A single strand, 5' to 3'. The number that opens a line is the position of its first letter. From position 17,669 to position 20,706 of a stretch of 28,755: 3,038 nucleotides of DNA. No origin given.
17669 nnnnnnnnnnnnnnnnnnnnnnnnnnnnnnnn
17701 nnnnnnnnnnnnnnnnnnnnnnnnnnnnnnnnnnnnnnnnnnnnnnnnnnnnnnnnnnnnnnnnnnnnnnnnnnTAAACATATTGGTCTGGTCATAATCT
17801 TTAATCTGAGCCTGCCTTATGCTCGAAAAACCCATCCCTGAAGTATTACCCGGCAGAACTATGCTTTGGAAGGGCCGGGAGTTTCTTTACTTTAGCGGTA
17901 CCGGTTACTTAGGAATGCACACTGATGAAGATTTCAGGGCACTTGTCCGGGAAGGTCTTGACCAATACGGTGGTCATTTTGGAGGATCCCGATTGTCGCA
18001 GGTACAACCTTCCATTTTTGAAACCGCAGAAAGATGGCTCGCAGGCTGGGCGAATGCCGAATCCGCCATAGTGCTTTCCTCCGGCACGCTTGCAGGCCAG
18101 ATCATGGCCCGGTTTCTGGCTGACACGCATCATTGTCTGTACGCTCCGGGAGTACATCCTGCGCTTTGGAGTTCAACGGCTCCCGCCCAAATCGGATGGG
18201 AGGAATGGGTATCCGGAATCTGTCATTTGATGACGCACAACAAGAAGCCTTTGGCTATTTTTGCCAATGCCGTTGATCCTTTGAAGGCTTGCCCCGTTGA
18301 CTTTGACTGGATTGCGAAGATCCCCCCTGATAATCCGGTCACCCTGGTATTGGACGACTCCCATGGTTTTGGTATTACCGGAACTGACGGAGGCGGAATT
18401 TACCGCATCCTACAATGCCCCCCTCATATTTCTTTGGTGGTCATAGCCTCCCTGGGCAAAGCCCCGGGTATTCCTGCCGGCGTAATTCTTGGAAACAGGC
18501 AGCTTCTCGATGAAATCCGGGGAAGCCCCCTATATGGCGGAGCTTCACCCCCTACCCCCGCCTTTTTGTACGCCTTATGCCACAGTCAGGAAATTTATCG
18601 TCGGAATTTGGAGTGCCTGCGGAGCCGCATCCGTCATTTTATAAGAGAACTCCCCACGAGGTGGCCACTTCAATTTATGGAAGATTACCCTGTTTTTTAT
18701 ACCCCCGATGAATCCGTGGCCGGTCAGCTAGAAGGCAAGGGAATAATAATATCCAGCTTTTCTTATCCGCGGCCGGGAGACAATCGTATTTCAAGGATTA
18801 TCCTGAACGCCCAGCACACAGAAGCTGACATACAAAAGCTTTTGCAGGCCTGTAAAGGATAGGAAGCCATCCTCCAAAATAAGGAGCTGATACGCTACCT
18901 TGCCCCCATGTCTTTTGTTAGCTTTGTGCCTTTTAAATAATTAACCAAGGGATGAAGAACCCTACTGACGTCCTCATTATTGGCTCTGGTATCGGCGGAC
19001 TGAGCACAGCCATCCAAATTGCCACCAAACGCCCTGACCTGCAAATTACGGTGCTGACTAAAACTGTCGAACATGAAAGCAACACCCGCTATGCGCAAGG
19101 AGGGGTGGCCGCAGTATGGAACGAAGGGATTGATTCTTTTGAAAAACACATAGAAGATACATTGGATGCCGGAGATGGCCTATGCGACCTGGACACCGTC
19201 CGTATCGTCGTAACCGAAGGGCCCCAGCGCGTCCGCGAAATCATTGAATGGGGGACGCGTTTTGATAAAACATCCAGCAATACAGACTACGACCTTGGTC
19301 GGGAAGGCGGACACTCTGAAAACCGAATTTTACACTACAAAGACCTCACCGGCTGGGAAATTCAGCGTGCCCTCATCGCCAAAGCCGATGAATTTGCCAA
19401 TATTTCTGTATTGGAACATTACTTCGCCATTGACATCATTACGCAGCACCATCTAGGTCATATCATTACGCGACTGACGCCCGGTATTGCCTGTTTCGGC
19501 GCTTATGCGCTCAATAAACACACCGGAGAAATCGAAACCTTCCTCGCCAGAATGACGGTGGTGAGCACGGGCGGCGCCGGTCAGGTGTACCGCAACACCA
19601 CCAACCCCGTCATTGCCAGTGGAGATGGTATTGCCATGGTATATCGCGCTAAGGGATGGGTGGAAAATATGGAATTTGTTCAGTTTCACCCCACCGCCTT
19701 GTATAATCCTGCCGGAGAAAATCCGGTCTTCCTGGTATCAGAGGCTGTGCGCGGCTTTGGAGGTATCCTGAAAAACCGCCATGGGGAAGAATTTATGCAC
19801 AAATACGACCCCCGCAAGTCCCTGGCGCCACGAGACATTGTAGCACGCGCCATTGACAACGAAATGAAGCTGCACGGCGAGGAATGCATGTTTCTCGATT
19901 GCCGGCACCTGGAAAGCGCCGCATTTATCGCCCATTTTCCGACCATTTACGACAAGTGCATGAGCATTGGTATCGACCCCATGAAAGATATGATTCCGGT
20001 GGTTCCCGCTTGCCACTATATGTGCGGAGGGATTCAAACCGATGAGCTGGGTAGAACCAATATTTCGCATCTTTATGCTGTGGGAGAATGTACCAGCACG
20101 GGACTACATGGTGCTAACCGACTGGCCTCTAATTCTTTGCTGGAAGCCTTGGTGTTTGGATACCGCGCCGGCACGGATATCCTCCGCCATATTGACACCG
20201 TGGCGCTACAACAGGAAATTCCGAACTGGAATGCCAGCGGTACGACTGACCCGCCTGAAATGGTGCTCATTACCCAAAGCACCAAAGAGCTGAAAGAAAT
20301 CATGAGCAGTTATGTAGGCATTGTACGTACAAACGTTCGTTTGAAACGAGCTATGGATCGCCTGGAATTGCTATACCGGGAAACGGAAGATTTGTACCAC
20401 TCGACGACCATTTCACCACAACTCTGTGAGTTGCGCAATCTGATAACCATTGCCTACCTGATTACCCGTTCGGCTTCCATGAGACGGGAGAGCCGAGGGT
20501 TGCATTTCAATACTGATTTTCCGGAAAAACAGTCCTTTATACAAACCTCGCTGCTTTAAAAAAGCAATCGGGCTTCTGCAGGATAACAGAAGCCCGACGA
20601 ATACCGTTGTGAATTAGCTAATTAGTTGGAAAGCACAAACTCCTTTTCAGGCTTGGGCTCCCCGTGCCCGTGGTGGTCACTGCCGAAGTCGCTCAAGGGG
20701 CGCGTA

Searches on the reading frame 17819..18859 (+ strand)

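Call 33: search_protein_families(library=pfam, proteins=[window:17819-18859:+], max_evalue=0.00001)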
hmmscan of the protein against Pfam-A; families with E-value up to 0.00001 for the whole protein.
window:17819-18859:+ (347 aa): 1 family
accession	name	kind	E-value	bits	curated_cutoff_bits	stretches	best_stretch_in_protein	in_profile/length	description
PF00155.27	Aminotran_1_2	-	6e-07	29.4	19.7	0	165-344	171-360/361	Aminotransferase class I and II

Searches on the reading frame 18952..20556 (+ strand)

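Call 33: search_protein_families(library=pfam, proteins=[window:18952-20556:+], max_evalue=0.00001)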
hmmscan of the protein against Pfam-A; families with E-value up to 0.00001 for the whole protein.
window:18952-20556:+ (535 aa): 3 families
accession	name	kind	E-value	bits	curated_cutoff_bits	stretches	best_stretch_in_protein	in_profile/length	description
PF00890.30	FAD_binding_2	-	7.5e-92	309.1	20.4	1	6-396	1-414/414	FAD binding domain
PF02910.25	Succ_DH_flav_C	-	6.5e-15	55.7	20.8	1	445-527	2-90/130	Fumarate reductase flavoprotein C-term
PF07992.20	Pyr_redox_2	-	6e-09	36.2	26.1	0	338-386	234-278/291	Pyridine nucleotide-disulphide oxidoreductase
